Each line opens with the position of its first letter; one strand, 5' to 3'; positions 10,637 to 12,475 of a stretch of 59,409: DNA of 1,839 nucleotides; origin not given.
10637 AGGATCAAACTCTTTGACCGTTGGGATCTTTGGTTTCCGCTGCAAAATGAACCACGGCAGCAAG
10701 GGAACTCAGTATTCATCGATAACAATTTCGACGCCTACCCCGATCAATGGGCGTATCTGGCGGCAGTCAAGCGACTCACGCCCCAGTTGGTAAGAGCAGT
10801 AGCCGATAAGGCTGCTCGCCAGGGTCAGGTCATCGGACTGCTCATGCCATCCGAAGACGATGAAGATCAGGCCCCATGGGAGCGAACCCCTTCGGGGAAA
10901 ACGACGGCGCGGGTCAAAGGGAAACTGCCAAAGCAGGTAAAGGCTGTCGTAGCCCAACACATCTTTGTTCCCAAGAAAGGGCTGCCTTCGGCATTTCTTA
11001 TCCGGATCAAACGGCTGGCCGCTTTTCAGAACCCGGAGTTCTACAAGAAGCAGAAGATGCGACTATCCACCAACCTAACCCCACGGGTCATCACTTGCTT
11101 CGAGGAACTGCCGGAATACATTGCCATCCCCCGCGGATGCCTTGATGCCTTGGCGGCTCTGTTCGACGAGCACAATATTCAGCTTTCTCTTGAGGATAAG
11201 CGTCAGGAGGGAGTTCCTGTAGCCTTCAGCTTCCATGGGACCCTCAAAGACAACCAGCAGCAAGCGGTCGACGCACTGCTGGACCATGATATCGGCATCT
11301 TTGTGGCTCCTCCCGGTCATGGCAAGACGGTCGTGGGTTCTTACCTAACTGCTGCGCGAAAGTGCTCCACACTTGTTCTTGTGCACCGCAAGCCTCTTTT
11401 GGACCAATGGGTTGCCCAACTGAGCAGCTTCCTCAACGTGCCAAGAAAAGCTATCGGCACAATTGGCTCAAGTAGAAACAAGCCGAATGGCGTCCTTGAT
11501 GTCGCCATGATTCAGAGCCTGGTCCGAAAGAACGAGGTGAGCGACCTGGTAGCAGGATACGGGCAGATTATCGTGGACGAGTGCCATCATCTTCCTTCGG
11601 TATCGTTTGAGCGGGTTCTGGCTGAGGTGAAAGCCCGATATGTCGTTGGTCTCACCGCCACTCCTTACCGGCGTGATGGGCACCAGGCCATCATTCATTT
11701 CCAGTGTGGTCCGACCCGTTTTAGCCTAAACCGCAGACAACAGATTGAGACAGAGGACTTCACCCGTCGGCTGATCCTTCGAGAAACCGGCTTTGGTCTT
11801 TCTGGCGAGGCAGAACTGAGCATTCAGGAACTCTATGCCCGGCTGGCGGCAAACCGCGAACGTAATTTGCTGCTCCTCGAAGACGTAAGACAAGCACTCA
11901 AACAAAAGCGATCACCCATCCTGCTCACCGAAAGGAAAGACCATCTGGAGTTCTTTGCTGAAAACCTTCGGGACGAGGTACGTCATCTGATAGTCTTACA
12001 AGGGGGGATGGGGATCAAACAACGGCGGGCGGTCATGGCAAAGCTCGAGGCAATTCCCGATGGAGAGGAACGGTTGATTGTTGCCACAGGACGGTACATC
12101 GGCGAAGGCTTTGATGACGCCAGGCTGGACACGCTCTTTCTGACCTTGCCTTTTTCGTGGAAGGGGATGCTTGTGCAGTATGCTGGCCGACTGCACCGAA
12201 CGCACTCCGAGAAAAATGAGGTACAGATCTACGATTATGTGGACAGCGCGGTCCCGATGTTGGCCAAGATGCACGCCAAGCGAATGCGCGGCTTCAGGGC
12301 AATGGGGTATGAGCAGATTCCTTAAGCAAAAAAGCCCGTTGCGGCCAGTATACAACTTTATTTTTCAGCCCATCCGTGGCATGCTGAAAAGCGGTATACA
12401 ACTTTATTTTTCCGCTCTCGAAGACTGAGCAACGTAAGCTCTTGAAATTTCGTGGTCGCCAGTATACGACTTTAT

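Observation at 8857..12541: Lower-GC two-gene islet: DUF4062/Schlafen-like/HATPase_c_4-wHTH protein divergent from a stand-alone SF2 DExH helicase, bounded by unusual repeats. Candidate undescribed defence system.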

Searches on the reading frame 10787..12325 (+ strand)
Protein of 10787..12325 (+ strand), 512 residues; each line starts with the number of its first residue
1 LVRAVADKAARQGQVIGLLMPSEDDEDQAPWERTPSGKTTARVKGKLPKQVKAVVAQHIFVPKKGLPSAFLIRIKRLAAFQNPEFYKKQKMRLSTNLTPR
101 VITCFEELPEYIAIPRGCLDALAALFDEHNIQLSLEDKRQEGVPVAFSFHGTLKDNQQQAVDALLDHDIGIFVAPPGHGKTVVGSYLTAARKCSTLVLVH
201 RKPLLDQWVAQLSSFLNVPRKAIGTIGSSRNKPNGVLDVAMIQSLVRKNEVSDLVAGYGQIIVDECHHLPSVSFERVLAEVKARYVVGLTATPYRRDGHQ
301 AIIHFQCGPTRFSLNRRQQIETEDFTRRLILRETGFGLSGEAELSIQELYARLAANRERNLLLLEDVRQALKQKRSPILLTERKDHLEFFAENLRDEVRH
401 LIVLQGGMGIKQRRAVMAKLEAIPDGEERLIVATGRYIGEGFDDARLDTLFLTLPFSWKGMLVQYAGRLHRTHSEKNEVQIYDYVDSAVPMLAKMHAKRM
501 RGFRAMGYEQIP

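Call 3: search_protein_families(library=pfam, proteins=[window:10787-12325:+], max_evalue=0.01)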
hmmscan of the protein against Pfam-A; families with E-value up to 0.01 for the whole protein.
window:10787-12325:+ (512 aa): 4 families
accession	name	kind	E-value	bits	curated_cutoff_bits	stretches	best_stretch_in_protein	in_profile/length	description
PF04851.21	ResIII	-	5.2e-23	82.2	22.5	1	152-295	3-164/164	Type III restriction enzyme, res subunit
PF00270.35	DEAD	-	1.1e-08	35.5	26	1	156-294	3-161/167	DEAD/DEAH box helicase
PF00271.37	Helicase_C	-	2.8e-05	24.8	23.5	1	367-472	6-109/110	Helicase conserved C-terminal domain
PF13401.12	AAA_22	-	0.0001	23.1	27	1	168-277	6-104/130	AAA domain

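Call 4: search_protein_families(library=padloc, proteins=[window:10787-12325:+], max_evalue=0.01)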
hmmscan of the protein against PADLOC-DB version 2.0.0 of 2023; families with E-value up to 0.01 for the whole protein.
window:10787-12325:+ (512 aa): 13 families
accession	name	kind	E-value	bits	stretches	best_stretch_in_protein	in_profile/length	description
PDLC02707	PbeA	-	1.8e-13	48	1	150-302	250-425/672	PbeA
PDLC02704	PbeA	-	2.8e-11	40.6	1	137-296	243-421/682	PbeA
PDLC03659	mREase_IV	-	4.3e-09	32.8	1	174-486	246-567/945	Type IV methyl-directed restriction enzyme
PDLC02706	PbeA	-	1.5e-08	31.7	1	146-305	263-446/722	PbeA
PDLC03658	mREase_IV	-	6.3e-08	28.8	1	94-486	178-559/953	Type IV methyl-directed restriction enzyme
PDLC01439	typeIV_DinG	-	7.5e-06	22.9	0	161-214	28-82/575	CAS-IV-A; associated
PDLC02703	PbeA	-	3.3e-05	20.7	1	156-357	250-469/626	PbeA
PDLC02572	DrmA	-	7.2e-05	18.9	1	377-488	522-637/1043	DrmA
PDLC02621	DrmD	-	0.00014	18.2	1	369-490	517-641/1040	DrmD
PDLC02865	DpdF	-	0.00094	14.8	1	372-487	975-1085/1499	DpdF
PDLC02504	BrxHI|BrxHII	-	0.0015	14.5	1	378-485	488-593/971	BrxHII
PDLC02632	DrmD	-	0.0037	13.8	0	378-491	526-643/662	DrmD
PDLC01252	Cas3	-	0.0045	14.5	0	359-481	184-297/324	CAS-I; effector_G3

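Call 5: search_protein_families(library=ncbifam, proteins=[window:10787-12325:+], max_evalue=0.01)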
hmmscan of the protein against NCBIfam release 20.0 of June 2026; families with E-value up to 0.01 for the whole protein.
window:10787-12325:+ (512 aa): 9 families
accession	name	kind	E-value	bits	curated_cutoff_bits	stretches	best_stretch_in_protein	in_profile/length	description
NF045503.1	repair_heli_XPB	equivalog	3.3e-23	82.1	610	1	125-417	162-456/548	DNA repair helicase XPB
NF053632.1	heli_RadD_YejH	equivalog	6.5e-15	54.4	720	1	152-297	2-155/573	DNA repair helicase RadD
TIGR00603.1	rad25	subfamily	5.5e-12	44.7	328.7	1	170-315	278-435/734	DNA repair helicase rad25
TIGR04095.1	dnd_restrict_1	equivalog_domain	6.1e-07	28.8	600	1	152-296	8-171/451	DNA phosphorothioation system restriction enzyme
NF008729.0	PRK11747.1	equivalog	6.5e-06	24.9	598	0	461-483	656-678/703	ATP-dependent DNA helicase DinG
NF046051.1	restrict_EcoAI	equivalog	0.00053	18.5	550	1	176-305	186-325/768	EcoAI/FtnUII family type I restriction enzme subunit R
NF010337.0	PRK13766.1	equivalog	0.00086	17.5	610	1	162-229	25-96/781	Hef nuclease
NF038317.1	DISARM_DrmD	equivalog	0.0054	15.1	610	1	372-489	504-625/1021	DISARM system SNF2-like helicase DrmD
TIGR01448.2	helicase_RecD2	equivalog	0.0093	14.1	500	0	110-187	274-351/713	SF1B family DNA helicase RecD2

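Call 15: find_homologous_proteins(query=window:10787-12325:+, max_evalue=0.00001)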
Query window:10787-12325:+ (512 aa): 8000 proteins with E <= 0.00001 among 8000 candidates; the best 120 are listed.
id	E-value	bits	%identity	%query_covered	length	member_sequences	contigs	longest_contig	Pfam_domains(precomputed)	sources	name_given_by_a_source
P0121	0.0e+0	1049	91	100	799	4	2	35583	PF00270.36,PF22548.3,PF04851.22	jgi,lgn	jgi:superfamily II DNA or RNA helicase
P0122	2.6e-282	955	82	100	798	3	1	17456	PF00270.36,PF22548.3,PF13401.13,PF04851.22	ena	-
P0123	1.9e-266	902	77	100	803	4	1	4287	PF00270.36,PF22548.3,PF04851.22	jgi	-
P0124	3.3e-266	902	77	100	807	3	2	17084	PF00270.36,PF22548.3,PF04851.22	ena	-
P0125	3.1e-265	898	77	100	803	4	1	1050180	PF00270.36,PF22548.3,PF04851.22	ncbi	-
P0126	2.6e-264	895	78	99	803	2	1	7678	PF00270.36,PF22548.3,PF04851.22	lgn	-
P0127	3.8e-262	888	76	99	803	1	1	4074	PF00270.36,PF22548.3,PF13401.13,PF04851.22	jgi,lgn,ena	-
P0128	1.2e-257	873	74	99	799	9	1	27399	PF00270.36,PF22548.3,PF04851.22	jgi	jgi:superfamily II DNA or RNA helicase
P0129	1.3e-254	863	74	100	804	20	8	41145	PF00270.36,PF22548.3,PF04851.22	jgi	jgi:superfamily II DNA or RNA helicase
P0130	8.7e-254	861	75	99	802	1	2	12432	PF00270.36,PF22548.3,PF04851.22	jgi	jgi:superfamily II DNA or RNA helicase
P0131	2.5e-253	859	72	99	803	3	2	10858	PF00270.36,PF22548.3,PF04851.22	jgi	jgi:superfamily II DNA or RNA helicase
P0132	2.6e-253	859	73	99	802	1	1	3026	PF00270.36,PF22548.3,PF00271.38,PF04851.22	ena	-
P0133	2.2e-252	856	74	99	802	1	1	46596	PF00270.36,PF22548.3,PF00271.38,PF04851.22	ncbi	-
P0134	7.7e-252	854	74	99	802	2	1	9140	PF00270.36,PF22548.3,PF04851.22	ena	-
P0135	8.0e-252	854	73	99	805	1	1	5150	PF00270.36,PF22548.3,PF00271.38,PF04851.22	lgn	-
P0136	1.1e-251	854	74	99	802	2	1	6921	PF00270.36,PF22548.3,PF04851.22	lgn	-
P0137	1.2e-251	854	73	99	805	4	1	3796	PF00270.36,PF22548.3,PF00271.38,PF04851.22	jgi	jgi:superfamily II DNA or RNA helicase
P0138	1.2e-251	854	73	100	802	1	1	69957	PF00270.36,PF22548.3,PF04851.22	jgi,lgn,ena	-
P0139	1.2e-251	854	74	99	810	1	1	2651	PF00270.36,PF22548.3,PF04851.22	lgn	-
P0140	1.2e-251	854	74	99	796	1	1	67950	PF00270.36,PF22548.3,PF04851.22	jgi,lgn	-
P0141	2.3e-251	853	73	99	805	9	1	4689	PF00270.36,PF22548.3,PF04851.22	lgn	-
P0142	3.7e-251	852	74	99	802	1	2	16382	PF00270.36,PF22548.3,PF00271.38,PF04851.22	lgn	-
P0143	6.9e-251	851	74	99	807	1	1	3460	PF00270.36,PF22548.3,PF13401.13,PF04851.22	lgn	-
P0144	7.6e-251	851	73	99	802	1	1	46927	PF00270.36,PF22548.3,PF00271.38,PF04851.22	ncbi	-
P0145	1.3e-250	850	73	100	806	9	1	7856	PF00270.36,PF22548.3,PF13401.13,PF04851.22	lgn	-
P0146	1.3e-250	850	74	99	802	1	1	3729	PF00270.36,PF22548.3,PF13401.13,PF04851.22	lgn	-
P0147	1.4e-250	850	73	99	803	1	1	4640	PF00270.36,PF22548.3,PF04851.22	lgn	-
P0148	2.0e-250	850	73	99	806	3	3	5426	PF00270.36,PF22548.3,PF00271.38,PF04851.22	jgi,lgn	jgi:superfamily II DNA or RNA helicase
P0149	2.3e-250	849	73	99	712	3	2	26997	PF00270.36,PF22548.3,PF13401.13,PF04851.22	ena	-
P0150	2.6e-250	849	74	99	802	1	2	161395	PF00270.36,PF22548.3,PF04851.22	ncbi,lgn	-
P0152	4.8e-250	848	74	99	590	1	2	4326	PF00270.36,PF22548.3,PF13401.13,PF04851.22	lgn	-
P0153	6.8e-250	848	74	99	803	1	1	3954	PF00270.36,PF22548.3,PF00271.38,PF04851.22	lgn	-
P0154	9.7e-250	847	74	99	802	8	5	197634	PF00270.36,PF22548.3,PF04851.22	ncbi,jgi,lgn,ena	-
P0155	1.3e-249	847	74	99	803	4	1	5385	PF00270.36,PF22548.3,PF04851.22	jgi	-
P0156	1.6e-249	847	73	99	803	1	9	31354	PF00270.36,PF22548.3,PF04851.22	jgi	jgi:superfamily II DNA or RNA helicase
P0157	1.8e-249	846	73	99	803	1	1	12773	PF00270.36,PF22548.3,PF13401.13,PF04851.22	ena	-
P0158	2.6e-249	846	73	100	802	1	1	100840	PF00270.36,PF22548.3,PF13401.13,PF00271.38,PF04851.22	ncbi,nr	ncbi:MAG: DEAD/DEAH box helicase family protein [Desulfuromonadaceae bacterium]|nr:DEAD/DEAH box hel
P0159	4.6e-249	845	72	99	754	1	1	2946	PF00270.36,PF22548.3,PF00271.38,PF04851.22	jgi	-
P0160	4.8e-249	845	73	99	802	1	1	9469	PF00270.36,PF22548.3,PF04851.22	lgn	-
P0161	5.2e-249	845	74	99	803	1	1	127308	PF00270.36,PF22548.3,PF13401.13,PF04851.22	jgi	-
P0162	5.9e-249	845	73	99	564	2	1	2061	PF00270.36,PF22548.3,PF13401.13,PF00271.38,PF04851.22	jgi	jgi:superfamily II DNA or RNA helicase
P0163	6.7e-249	845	73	99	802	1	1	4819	PF00270.36,PF22548.3,PF00271.38,PF04851.22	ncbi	-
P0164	1.5e-248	843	74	99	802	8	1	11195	PF00270.36,PF22548.3,PF04851.22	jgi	-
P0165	2.6e-248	843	74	99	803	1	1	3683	PF00270.36,PF22548.3,PF13401.13,PF04851.22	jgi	jgi:superfamily II DNA or RNA helicase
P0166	3.7e-248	842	73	99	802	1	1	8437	PF00270.36,PF22548.3,PF04851.22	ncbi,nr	ncbi:MAG: DEAD/DEAH box helicase [Desulfuromonadales bacterium]|nr:DEAD/DEAH box helicase [Desulfuro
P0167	5.8e-248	841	73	99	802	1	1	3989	PF00270.36,PF22548.3,PF04851.22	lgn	-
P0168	5.9e-248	841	72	99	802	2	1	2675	PF00270.36,PF22548.3,PF00271.38,PF04851.22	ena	-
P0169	7.9e-248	841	73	99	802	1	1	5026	PF00270.36,PF22548.3,PF04851.22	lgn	-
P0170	1.2e-247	840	72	100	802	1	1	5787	PF00270.36,PF22548.3,PF13401.13,PF00271.38,PF04851.22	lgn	-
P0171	2.9e-247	839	72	100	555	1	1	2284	PF00270.36,PF22548.3,PF13401.13,PF00271.38,PF04851.22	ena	-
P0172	5.8e-247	838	73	99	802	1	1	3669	PF00270.36,PF22548.3,PF04851.22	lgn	-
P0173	6.0e-247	838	74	98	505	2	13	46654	PF00270.36,PF13401.13,PF00271.38,PF04851.22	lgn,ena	-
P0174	1.4e-246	837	72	99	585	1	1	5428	PF00270.36,PF22548.3,PF13401.13,PF00271.38,PF04851.22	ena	-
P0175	1.4e-246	837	73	99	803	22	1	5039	PF00270.36,PF22548.3,PF04851.22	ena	-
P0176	2.5e-246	836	72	99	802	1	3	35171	PF00270.36,PF22548.3,PF13401.13,PF00271.38,PF04851.22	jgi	-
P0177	3.5e-246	836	72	99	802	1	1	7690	PF00270.36,PF22548.3,PF04851.22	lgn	-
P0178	4.5e-246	835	72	99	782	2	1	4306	PF00270.36,PF22548.3,PF13401.13,PF00271.38,PF04851.22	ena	-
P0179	4.5e-246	835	73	99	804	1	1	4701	PF00270.36,PF22548.3,PF04851.22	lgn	-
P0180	1.3e-245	834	72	99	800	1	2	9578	PF00270.36,PF22548.3,PF13401.13,PF04851.22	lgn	-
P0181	2.1e-245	833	71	100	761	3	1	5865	PF00270.36,PF22548.3,PF13401.13,PF04851.22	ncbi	ncbi:MAG: DEAD/DEAH box helicase family protein [Geobacteraceae bacterium]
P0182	2.4e-245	833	72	99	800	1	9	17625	PF00270.36,PF22548.3,PF04851.22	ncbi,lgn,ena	-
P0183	4.1e-245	832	72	99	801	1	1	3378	PF00270.36,PF22548.3,PF04851.22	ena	-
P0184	7.9e-245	831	72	99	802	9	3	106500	PF00270.36,PF22548.3,PF13401.13,PF04851.22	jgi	-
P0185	1.1e-244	831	72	99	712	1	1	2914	PF00270.36,PF22548.3,PF13401.13,PF04851.22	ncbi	-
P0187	3.9e-244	829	71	100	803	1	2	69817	PF00270.36,PF22548.3,PF04851.22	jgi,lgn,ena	-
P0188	4.1e-244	829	73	99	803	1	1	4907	PF00270.36,PF22548.3,PF04851.22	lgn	-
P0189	1.0e-243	827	71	99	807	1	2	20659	PF00270.36,PF22548.3,PF04851.22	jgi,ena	jgi:superfamily II DNA or RNA helicase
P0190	1.1e-243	827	71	99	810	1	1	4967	PF00270.36,PF22548.3,PF04851.22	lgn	-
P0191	1.2e-243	827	72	99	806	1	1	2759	PF00270.36,PF22548.3,PF04851.22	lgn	-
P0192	1.7e-243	827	71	99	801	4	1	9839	PF00270.36,PF22548.3,PF04851.22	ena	-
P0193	2.0e-243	827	72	99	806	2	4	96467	PF00270.36,PF22548.3,PF04851.22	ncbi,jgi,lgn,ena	-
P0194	3.6e-243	826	72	99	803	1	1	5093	PF00270.36,PF22548.3,PF04851.22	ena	-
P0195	1.2e-242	824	71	99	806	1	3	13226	PF00270.36,PF22548.3,PF04851.22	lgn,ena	-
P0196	1.4e-242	824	72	99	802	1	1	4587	PF00270.36,PF22548.3,PF13401.13,PF04851.22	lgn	-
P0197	1.7e-242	823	71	99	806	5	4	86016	PF00270.36,PF22548.3,PF04851.22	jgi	jgi:superfamily II DNA or RNA helicase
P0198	1.1e-241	821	71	99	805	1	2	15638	PF00270.36,PF22548.3,PF04851.22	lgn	-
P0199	1.3e-241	821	71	99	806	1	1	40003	PF00270.36,PF22548.3,PF04851.22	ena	-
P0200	2.1e-241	820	70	100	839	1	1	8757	PF00270.36,PF22548.3,PF04851.22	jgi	jgi:superfamily II DNA or RNA helicase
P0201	2.8e-241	819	72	99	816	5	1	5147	PF00270.36,PF22548.3,PF04851.22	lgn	-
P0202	4.2e-241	819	71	99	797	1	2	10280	PF00270.36,PF22548.3,PF04851.22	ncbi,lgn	-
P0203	5.0e-240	815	71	99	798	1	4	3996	PF00270.36,PF22548.3,PF04851.22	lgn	-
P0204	5.4e-239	812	71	98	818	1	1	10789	PF00270.36,PF22548.3,PF04851.22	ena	-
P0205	1.3e-237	807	70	99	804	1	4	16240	PF00270.36,PF22548.3,PF04851.22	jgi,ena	-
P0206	2.7e-235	800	69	99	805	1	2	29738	PF00270.36,PF22548.3,PF00271.38,PF04851.22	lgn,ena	-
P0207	3.3e-229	780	73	93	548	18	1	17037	PF00270.36,PF22548.3,PF04851.22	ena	-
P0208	3.6e-228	776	67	99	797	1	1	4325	PF00270.36,PF22548.3,PF04851.22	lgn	-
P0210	8.0e-224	762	66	99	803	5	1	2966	PF00270.36,PF22548.3,PF04851.22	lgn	-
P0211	6.5e-217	739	62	99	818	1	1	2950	PF00270.36,PF22548.3,PF13401.13,PF00271.38,PF04851.22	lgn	-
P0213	4.7e-212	723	70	89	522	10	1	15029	PF00270.36,PF22548.3,PF13401.13,PF04851.22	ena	-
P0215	3.3e-210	717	63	99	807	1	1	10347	PF00270.36,PF22548.3,PF00271.38,PF04851.22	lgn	-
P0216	1.0e-209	715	62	99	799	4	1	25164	PF00270.36,PF22548.3,PF04851.22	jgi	jgi:superfamily II DNA or RNA helicase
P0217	1.9e-209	714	64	99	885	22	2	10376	PF00270.36,PF22548.3,PF00271.38,PF04851.22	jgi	-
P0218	1.7e-208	711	63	99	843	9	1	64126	PF22548.3,PF00271.38,PF04851.22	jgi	jgi:superfamily II DNA or RNA helicase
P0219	3.5e-208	710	62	99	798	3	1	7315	PF00270.36,PF22548.3,PF00271.38,PF04851.22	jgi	jgi:superfamily II DNA or RNA helicase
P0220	6.1e-208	709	62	100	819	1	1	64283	PF00270.36,PF22548.3,PF04851.22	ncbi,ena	-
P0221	6.8e-208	709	62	100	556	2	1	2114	PF00270.36,PF22548.3,PF00271.38,PF04851.22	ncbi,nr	ncbi:MAG: DEAD/DEAH box helicase family protein, partial [Nitrospirae bacterium]|nr:DEAD/DEAH box he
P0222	1.3e-207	708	63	99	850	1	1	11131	PF00270.36,PF22548.3,PF00271.38,PF04851.22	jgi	jgi:superfamily II DNA or RNA helicase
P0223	2.1e-207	708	64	99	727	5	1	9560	PF00270.36,PF22548.3,PF04851.22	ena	-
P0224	3.3e-207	707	62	99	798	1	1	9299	PF00270.36,PF22548.3,PF04851.22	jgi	jgi:superfamily II DNA or RNA helicase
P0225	4.5e-207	707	64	99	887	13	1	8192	PF00270.36,PF22548.3,PF04851.22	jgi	jgi:superfamily II DNA or RNA helicase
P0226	4.5e-207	707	64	99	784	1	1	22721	PF00270.36,PF22548.3,PF04851.22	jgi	jgi:superfamily II DNA or RNA helicase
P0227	5.7e-207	706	64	99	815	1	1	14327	PF00270.36,PF22548.3,PF04851.22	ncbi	ncbi:MAG: TOTE conflict system archaeo-eukaryotic primase domain-containing protein [Candidatus Nano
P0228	9.5e-207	706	63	99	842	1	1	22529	PF00270.36,PF22548.3,PF00271.38,PF04851.22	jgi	jgi:superfamily II DNA or RNA helicase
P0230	1.2e-206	705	64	99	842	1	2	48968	PF00270.36,PF22548.3,PF00271.38,PF04851.22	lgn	-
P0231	1.3e-206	705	63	99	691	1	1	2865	PF00270.36,PF22548.3,PF00271.38,PF04851.22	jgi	-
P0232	2.2e-206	704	63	99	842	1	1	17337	PF00270.36,PF22548.3,PF00271.38,PF04851.22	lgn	-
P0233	2.3e-206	704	63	99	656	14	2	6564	PF00270.36,PF22548.3,PF04851.22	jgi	jgi:superfamily II DNA or RNA helicase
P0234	3.3e-206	704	63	97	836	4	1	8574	PF00270.36,PF22548.3,PF13401.13,PF04851.22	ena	-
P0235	3.5e-206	704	61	99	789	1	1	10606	PF00270.36,PF22548.3,PF00271.38,PF04851.22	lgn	-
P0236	8.3e-206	702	63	99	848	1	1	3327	PF00270.36,PF22548.3,PF00271.38,PF04851.22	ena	-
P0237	8.9e-206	702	61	99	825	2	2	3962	PF00270.36,PF22548.3,PF00271.38,PF04851.22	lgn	-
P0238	1.0e-205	702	60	99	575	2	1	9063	PF00270.36,PF22548.3,PF04851.22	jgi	-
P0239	1.4e-205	702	63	99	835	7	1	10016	PF00270.36,PF22548.3,PF00271.38,PF04851.22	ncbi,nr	ncbi:MAG: restriction endonuclease subunit R [Deltaproteobacteria bacterium RIFOXYA12_FULL_61_11]|nr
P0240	1.5e-205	702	63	99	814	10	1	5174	PF00270.36,PF22548.3,PF00271.38,PF04851.22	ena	-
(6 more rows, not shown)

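Call 17: search_protein_families(library=pfam, proteins=[P0121], max_evalue=0.01)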
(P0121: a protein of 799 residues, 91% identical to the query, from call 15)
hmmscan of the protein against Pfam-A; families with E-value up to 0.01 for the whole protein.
P0121 (799 aa): 8 families
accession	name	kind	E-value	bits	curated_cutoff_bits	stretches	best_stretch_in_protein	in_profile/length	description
PF22548.2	AEP-TOTE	-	4.7e-97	324.5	27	1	59-288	1-227/230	TOTE conflict system, Archaeo-Eukaryotic Primase domain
PF04851.21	ResIII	-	3e-24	86.2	22.5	1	438-581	3-164/164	Type III restriction enzyme, res subunit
PF00270.35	DEAD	-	3.9e-09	36.9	26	1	442-580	3-161/167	DEAD/DEAH box helicase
PF13401.12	AAA_22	-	4.7e-05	24.1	27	1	453-563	5-104/130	AAA domain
PF00271.37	Helicase_C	-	0.00045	20.9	23.5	1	657-758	10-109/110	Helicase conserved C-terminal domain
PF01896.25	DNA_primase_S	-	0.00069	20.5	26.8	1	160-263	23-161/163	DNA primase small subunit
PF13604.12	AAA_30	-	0.0085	16.3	27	0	439-568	2-113/191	AAA domain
PF18766.7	SWI2_SNF2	-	0.0085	16.2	26.7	0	453-587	18-163/221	SWI2/SNF2 ATPase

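Call 18: find_encoding_contigs(protein=P0121, flank=10000, max_places=4)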
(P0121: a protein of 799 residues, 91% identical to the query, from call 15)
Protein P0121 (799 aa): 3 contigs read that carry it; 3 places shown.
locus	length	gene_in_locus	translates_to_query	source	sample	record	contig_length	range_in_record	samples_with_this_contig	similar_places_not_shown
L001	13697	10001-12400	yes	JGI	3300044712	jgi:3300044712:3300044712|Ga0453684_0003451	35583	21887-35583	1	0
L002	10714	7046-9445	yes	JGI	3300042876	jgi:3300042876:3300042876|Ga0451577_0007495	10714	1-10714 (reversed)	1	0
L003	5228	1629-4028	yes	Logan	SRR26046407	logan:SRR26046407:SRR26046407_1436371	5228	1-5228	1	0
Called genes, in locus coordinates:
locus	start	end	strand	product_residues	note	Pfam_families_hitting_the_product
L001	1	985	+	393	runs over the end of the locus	PF01420:Methylase_S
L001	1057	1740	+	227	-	PF10137:CAP12-PCTIR_TIR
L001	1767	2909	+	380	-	PF03235:GmrSD_N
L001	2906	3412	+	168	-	PF18735:HEPN_RiboL-PSP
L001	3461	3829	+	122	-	-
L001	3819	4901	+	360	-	PF13784:Fic_N, PF02661:Fic, PF21248:SoFic-like_C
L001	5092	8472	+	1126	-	PF13643:DUF4145 (faint), PF04313:HSDR_N (weak), PF00270:DEAD, PF04851:ResIII, PF18766:SWI2_SNF2, PF08463:EcoEI_R_C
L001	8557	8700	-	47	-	-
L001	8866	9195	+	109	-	-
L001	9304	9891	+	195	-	PF12281:NTP_transf_8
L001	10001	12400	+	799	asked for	PF22548:AEP-TOTE, PF00270:DEAD, PF04851:ResIII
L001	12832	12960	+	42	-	-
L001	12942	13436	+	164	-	PF15731:MqsA_antitoxin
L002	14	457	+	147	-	PF18735:HEPN_RiboL-PSP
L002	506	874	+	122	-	-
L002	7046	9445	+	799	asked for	PF22548:AEP-TOTE, PF00270:DEAD, PF04851:ResIII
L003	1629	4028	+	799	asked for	PF22548:AEP-TOTE, PF00270:DEAD, PF04851:ResIII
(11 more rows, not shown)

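Call 56: search_protein_families(library=ncbifam, proteins=[P0121, L001:9304-9891:+, L001:8866-9195:+], max_evalue=0.01)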
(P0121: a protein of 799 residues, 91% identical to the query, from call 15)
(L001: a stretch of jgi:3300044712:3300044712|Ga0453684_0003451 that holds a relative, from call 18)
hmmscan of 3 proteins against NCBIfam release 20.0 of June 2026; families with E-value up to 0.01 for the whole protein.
P0121 (799 aa): 9 families
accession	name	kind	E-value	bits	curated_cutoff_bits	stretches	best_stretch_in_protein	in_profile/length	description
NF040561.1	PrimPol_Msp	equivalog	1.1e-23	83.7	200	2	123-297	160-347/515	CRISPR-associated primase-polymerase type A1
NF045503.1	repair_heli_XPB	equivalog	1.8e-21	76.3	610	1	438-605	183-361/548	DNA repair helicase XPB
NF053632.1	heli_RadD_YejH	equivalog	1.5e-15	56.5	720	1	438-583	2-155/573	DNA repair helicase RadD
TIGR00603.1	rad25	subfamily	2.1e-11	42.8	328.7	1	456-597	278-431/734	DNA repair helicase rad25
TIGR04095.1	dnd_restrict_1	equivalog_domain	6.3e-06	25.4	600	1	438-582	8-171/451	DNA phosphorothioation system restriction enzyme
NF008729.0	PRK11747.1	equivalog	3.2e-05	22.6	598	0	612-729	492-606/703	ATP-dependent DNA helicase DinG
NF010337.0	PRK13766.1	equivalog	0.00023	19.4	610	1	444-579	21-173/781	Hef nuclease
NF046051.1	restrict_EcoAI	equivalog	0.002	16.6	550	1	458-591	182-325/768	EcoAI/FtnUII family type I restriction enzme subunit R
TIGR01448.2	helicase_RecD2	equivalog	0.0048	15.1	500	1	402-472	280-350/713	SF1B family DNA helicase RecD2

L001:9304-9891:+ (195 aa): 0 families

L001:8866-9195:+ (109 aa): 0 families
